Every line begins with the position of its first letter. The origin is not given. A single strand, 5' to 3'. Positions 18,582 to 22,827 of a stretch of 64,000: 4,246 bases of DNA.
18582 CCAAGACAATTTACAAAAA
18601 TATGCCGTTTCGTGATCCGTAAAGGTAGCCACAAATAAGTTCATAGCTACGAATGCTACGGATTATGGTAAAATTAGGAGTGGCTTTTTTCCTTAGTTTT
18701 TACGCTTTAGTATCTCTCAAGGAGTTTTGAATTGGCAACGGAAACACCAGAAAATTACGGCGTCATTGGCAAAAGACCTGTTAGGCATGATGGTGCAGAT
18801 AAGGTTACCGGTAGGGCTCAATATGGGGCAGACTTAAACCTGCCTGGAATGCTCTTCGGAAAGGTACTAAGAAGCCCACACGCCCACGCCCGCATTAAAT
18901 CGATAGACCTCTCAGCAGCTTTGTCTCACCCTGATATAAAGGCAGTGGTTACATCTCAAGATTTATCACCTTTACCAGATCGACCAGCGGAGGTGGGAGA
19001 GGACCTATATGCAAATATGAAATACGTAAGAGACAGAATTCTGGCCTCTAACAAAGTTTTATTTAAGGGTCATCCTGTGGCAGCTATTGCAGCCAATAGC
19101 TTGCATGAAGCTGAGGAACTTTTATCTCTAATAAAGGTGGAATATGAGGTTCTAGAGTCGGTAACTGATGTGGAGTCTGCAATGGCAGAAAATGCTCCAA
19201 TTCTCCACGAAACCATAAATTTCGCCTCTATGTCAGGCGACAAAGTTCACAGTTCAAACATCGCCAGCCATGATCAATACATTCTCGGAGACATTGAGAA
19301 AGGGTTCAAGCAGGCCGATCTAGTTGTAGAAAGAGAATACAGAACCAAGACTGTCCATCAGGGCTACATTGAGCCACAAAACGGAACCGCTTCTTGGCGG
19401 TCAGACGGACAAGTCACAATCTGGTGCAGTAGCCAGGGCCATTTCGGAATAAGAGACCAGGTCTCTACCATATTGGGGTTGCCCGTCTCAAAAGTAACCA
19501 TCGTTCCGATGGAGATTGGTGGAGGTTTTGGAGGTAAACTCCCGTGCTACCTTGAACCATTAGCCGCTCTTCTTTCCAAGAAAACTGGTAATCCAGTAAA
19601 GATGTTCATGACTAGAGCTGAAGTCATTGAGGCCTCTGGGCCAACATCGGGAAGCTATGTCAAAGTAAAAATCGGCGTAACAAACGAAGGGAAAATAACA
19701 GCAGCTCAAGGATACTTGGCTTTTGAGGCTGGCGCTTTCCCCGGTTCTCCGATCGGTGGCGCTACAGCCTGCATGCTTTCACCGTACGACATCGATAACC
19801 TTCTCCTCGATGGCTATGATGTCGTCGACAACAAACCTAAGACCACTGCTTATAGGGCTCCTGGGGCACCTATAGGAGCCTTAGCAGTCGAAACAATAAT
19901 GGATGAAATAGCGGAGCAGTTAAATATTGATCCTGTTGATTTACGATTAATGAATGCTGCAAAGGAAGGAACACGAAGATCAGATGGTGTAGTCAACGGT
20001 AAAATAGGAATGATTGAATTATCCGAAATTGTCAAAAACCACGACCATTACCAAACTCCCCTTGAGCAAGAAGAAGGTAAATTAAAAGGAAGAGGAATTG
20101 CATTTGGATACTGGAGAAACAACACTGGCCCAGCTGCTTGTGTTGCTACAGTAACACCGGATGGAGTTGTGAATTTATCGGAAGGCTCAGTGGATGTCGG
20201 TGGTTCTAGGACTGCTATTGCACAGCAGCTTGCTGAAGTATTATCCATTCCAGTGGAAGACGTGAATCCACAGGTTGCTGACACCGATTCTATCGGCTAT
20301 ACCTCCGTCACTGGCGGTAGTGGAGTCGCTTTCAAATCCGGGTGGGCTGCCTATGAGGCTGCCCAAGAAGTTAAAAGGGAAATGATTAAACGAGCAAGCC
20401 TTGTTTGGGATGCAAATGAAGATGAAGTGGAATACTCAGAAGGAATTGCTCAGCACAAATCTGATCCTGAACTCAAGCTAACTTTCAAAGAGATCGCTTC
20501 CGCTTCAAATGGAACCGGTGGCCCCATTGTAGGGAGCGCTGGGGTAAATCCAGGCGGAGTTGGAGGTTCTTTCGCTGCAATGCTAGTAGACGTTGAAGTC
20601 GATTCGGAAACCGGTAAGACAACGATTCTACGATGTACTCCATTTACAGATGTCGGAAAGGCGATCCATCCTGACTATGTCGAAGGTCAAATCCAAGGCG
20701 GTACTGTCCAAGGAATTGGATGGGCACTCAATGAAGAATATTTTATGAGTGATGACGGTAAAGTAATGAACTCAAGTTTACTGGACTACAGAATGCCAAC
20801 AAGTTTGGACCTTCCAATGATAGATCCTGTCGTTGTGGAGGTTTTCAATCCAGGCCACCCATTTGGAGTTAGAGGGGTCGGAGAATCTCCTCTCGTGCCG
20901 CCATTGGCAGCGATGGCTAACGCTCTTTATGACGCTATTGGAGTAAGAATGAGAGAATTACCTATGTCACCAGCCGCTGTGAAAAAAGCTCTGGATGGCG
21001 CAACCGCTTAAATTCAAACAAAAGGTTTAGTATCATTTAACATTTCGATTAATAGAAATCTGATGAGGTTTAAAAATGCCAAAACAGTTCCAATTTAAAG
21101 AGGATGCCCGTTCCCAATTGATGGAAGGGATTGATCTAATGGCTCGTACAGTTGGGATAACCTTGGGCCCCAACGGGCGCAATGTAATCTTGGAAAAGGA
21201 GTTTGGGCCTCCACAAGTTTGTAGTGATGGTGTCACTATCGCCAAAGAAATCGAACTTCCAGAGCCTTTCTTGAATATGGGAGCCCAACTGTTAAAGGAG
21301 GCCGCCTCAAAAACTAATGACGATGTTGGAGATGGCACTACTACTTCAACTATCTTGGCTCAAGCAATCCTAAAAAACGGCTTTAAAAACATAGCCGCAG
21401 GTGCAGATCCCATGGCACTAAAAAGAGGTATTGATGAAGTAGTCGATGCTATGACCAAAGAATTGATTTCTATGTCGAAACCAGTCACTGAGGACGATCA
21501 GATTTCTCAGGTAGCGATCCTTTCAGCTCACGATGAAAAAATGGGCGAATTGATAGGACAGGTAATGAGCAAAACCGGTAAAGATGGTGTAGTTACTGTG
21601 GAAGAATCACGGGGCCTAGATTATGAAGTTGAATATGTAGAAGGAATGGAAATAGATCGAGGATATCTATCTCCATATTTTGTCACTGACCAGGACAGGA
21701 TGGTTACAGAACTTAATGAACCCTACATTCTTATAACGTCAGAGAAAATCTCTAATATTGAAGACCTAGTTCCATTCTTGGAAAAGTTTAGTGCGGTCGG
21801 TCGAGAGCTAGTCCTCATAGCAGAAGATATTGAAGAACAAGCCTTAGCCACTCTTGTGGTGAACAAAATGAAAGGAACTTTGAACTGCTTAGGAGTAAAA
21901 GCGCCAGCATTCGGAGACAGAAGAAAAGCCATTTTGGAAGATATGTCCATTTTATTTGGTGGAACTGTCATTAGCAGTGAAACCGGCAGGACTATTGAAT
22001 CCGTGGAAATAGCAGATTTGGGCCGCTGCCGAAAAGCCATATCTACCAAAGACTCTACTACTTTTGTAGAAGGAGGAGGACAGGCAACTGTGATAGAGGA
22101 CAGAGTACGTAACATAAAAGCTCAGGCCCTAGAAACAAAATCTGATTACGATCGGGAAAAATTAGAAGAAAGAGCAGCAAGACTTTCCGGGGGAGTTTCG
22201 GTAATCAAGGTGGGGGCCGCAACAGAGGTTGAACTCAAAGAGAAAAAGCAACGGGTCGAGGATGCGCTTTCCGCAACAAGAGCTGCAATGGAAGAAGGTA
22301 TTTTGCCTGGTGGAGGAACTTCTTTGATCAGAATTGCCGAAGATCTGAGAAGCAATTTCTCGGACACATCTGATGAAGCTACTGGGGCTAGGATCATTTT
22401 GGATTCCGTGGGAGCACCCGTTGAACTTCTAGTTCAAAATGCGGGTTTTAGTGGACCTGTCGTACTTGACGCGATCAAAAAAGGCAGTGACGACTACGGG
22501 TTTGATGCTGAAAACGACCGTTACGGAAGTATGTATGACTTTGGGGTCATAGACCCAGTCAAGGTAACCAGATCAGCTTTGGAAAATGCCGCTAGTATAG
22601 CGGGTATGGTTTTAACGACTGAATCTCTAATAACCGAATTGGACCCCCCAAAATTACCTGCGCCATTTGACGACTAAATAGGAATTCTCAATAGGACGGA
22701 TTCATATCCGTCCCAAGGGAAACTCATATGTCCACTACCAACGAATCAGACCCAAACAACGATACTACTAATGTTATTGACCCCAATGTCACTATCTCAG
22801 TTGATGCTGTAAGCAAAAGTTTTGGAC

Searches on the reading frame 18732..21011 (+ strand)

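Call 76: search_protein_families(library=pfam, proteins=[window:18732-21011:+], max_evalue=0.00001)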
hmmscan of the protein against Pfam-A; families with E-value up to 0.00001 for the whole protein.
window:18732-21011:+ (759 aa): 3 families
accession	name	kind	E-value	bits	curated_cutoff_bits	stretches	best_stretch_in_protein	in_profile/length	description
PF02738.23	MoCoBD_1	-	4.6e-68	229.4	27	1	175-409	7-244/244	Molybdopterin cofactor-binding domain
PF20256.3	MoCoBD_2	-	1.3e-58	199.1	27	1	445-695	17-283/283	Molybdopterin cofactor-binding domain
PF01315.27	Ald_Xan_dh_C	-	3.2e-26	92.3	31.3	1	26-141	1-109/110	Aldehyde oxidase and xanthine dehydrogenase, a/b hammerhead domain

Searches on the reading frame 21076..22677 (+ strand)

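Call 76: search_protein_families(library=pfam, proteins=[window:21076-22677:+], max_evalue=0.00001)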
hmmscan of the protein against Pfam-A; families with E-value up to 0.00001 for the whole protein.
window:21076-22677:+ (533 aa): 1 family
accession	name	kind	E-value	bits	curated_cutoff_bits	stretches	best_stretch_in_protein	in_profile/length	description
PF00118.29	Cpn60_TCP1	-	2.2e-67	228.3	34.3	1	23-520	2-487/490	TCP-1/cpn60 chaperonin family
